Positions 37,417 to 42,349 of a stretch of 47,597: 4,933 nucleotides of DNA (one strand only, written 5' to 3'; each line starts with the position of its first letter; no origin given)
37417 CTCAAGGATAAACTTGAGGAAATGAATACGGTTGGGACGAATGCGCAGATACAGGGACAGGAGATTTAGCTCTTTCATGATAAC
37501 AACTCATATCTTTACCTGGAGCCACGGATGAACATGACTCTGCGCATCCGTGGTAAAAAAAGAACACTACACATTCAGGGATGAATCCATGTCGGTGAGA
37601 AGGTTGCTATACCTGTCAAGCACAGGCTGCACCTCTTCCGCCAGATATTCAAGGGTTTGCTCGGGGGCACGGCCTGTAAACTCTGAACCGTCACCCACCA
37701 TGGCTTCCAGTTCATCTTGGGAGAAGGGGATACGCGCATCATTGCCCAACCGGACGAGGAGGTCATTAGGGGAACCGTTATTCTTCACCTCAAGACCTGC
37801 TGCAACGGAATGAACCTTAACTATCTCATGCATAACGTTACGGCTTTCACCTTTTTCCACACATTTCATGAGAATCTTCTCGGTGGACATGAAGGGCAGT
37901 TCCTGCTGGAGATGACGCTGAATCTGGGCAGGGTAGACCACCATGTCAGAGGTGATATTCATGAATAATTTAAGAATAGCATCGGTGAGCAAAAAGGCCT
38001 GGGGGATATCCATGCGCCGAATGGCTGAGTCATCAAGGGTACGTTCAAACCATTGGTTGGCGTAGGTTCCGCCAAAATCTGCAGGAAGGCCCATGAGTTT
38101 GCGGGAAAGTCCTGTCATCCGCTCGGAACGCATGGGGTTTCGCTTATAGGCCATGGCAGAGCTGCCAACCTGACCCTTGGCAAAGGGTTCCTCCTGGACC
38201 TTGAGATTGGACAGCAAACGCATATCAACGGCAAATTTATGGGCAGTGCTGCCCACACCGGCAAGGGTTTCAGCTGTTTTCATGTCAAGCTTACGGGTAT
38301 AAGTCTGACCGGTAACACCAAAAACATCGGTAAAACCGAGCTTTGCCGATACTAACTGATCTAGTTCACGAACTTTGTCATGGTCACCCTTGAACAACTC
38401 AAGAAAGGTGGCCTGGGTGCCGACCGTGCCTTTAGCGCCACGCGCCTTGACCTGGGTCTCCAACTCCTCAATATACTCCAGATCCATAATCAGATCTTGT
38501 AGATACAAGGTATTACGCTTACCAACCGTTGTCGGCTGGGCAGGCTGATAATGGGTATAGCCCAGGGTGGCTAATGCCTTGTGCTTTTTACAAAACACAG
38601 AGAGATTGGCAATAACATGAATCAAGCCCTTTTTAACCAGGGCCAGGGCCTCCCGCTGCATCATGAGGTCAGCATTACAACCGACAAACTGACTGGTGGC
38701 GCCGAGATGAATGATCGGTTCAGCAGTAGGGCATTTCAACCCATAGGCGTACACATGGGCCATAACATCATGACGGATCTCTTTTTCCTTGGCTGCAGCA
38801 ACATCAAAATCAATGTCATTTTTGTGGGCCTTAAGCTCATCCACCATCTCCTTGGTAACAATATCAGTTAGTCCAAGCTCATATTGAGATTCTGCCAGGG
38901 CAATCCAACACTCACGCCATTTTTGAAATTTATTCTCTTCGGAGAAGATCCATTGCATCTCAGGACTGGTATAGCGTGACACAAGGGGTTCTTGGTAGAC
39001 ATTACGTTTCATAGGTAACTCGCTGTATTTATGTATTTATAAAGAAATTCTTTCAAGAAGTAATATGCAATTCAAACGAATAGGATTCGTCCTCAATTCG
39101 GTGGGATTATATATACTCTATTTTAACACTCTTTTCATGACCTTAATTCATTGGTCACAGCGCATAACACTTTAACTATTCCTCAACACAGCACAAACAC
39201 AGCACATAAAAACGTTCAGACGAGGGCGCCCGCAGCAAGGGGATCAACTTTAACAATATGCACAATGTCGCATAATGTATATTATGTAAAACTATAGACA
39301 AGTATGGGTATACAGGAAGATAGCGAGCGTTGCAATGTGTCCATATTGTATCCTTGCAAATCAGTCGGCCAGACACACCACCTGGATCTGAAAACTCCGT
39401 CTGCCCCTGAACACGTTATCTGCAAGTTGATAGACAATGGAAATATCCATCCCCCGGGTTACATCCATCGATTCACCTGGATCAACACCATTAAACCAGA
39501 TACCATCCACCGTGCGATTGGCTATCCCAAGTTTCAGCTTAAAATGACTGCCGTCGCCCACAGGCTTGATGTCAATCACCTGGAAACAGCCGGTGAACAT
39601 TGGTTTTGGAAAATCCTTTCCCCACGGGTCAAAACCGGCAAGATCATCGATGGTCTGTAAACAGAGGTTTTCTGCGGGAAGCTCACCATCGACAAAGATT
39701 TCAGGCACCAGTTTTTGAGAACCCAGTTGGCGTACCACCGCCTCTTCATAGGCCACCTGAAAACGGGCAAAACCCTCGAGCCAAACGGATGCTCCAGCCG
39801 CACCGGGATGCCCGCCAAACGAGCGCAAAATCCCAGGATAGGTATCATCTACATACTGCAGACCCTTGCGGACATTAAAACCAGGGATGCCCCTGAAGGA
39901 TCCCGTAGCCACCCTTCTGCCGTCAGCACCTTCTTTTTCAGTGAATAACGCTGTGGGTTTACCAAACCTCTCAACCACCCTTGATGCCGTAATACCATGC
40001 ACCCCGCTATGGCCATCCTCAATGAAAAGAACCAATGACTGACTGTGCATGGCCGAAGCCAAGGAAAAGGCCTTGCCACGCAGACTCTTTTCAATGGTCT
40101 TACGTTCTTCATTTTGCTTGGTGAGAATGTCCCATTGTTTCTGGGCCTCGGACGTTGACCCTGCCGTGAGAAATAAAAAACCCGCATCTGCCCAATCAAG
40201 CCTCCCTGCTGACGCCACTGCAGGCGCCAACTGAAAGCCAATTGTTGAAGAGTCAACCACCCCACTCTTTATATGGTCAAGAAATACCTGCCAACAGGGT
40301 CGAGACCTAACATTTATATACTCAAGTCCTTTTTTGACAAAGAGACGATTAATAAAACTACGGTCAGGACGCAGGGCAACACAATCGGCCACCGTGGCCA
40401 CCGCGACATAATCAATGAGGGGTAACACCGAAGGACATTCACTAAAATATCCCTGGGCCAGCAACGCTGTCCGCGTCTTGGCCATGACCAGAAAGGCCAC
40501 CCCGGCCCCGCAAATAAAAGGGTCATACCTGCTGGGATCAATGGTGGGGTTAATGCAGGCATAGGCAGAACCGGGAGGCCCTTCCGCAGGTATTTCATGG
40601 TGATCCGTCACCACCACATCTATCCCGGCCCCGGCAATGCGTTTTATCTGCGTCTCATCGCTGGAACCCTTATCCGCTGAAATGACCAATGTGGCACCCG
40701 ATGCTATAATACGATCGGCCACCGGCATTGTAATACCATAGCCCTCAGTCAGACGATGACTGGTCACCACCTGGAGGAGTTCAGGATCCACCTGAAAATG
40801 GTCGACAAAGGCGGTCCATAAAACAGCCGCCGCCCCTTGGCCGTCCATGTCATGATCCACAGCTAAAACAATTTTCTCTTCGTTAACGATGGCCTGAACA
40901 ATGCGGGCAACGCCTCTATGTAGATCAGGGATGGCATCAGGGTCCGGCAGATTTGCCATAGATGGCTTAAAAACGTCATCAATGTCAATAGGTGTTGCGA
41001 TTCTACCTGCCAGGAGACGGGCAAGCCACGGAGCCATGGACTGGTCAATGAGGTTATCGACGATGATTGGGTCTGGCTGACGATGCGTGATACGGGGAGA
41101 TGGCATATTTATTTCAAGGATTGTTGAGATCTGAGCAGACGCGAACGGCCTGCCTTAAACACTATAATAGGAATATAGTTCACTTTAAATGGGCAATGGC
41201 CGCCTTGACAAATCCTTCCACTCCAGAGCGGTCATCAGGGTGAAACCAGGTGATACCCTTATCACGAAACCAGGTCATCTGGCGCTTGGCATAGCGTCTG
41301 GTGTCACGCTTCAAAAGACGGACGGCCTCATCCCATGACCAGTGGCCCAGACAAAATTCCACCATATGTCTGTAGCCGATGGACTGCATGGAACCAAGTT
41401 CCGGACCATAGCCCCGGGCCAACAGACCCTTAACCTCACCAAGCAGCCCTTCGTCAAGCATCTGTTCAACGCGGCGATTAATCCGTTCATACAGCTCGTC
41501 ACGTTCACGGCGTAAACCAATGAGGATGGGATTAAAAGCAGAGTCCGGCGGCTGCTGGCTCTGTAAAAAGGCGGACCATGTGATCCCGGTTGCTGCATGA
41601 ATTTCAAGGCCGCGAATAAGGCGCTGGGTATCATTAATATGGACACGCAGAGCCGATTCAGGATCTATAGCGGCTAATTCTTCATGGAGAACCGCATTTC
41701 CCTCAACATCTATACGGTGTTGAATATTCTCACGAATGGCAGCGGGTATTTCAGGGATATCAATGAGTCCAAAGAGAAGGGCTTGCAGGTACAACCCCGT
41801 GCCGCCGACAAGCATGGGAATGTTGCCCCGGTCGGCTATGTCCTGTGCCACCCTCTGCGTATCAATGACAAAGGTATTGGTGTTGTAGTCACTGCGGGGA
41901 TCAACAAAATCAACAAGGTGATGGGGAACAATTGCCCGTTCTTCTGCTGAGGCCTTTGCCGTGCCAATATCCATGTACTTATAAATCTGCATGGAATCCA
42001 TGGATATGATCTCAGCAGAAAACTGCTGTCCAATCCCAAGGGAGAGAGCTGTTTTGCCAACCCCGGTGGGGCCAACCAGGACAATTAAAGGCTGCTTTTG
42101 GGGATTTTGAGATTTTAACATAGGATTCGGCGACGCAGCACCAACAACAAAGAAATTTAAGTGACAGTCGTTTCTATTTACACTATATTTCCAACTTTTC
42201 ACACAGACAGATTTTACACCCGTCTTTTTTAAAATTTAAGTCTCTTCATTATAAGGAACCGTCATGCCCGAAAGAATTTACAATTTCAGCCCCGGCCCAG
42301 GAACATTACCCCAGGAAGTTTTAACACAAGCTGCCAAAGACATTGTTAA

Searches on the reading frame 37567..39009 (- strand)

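Call 9: search_protein_families(library=pfam, proteins=[window:37567-39009:-], max_evalue=0.00001)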
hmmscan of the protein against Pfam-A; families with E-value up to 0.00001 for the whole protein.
window:37567-39009:- (480 aa): 2 families
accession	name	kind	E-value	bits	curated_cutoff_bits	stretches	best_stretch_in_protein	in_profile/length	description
PF00206.25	Lyase_1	-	2.5e-20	73.6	27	1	83-307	85-312/312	Lyase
PF10397.14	ADSL_C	-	3.4e-14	53.3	32.7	1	372-452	1-76/79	Adenylosuccinate lyase C-terminus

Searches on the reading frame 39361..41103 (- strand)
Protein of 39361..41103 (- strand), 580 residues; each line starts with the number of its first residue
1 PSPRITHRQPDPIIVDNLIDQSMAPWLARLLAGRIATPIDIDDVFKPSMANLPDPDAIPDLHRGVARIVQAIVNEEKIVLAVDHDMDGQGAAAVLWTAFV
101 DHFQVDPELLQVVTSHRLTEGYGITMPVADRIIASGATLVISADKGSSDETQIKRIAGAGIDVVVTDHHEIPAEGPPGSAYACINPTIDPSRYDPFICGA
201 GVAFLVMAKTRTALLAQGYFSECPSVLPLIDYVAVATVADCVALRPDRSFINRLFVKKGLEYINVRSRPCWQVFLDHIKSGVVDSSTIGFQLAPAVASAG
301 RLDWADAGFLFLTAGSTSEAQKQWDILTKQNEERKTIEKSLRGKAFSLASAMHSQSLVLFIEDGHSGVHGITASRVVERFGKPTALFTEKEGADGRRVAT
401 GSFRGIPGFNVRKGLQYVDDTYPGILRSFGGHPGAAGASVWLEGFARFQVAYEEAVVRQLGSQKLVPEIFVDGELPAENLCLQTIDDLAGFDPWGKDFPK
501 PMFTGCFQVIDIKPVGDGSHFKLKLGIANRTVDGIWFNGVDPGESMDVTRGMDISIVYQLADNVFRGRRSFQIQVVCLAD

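Call 9: search_protein_families(library=pfam, proteins=[window:39361-41103:-], max_evalue=0.00001)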
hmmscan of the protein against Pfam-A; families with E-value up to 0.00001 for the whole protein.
window:39361-41103:- (580 aa): 3 families
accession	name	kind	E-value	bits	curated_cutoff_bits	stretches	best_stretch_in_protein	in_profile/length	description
PF17768.7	RecJ_OB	-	2.5e-21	76.2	27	1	471-575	1-105/107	RecJ OB domain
PF01368.27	DHH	-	7.2e-13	49.3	28.1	1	77-208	1-103/125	DHH family, N-terminal domain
PF02272.25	DHHA1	-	1.6e-09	38.5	25.9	1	357-454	5-98/102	DHHA1 domain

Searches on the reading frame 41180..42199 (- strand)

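Call 9: search_protein_families(library=pfam, proteins=[window:41180-42199:-], max_evalue=0.00001)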
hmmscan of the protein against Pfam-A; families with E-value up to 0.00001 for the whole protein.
window:41180-42199:- (339 aa): 2 families
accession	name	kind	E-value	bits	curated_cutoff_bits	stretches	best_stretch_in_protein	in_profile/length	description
PF01715.23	IPPT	-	1.2e-86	290.9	23.6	1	71-313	1-242/243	IPP transferase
PF01745.22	IPT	-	2.9e-07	30.6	20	0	39-87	4-52/233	Isopentenyl transferase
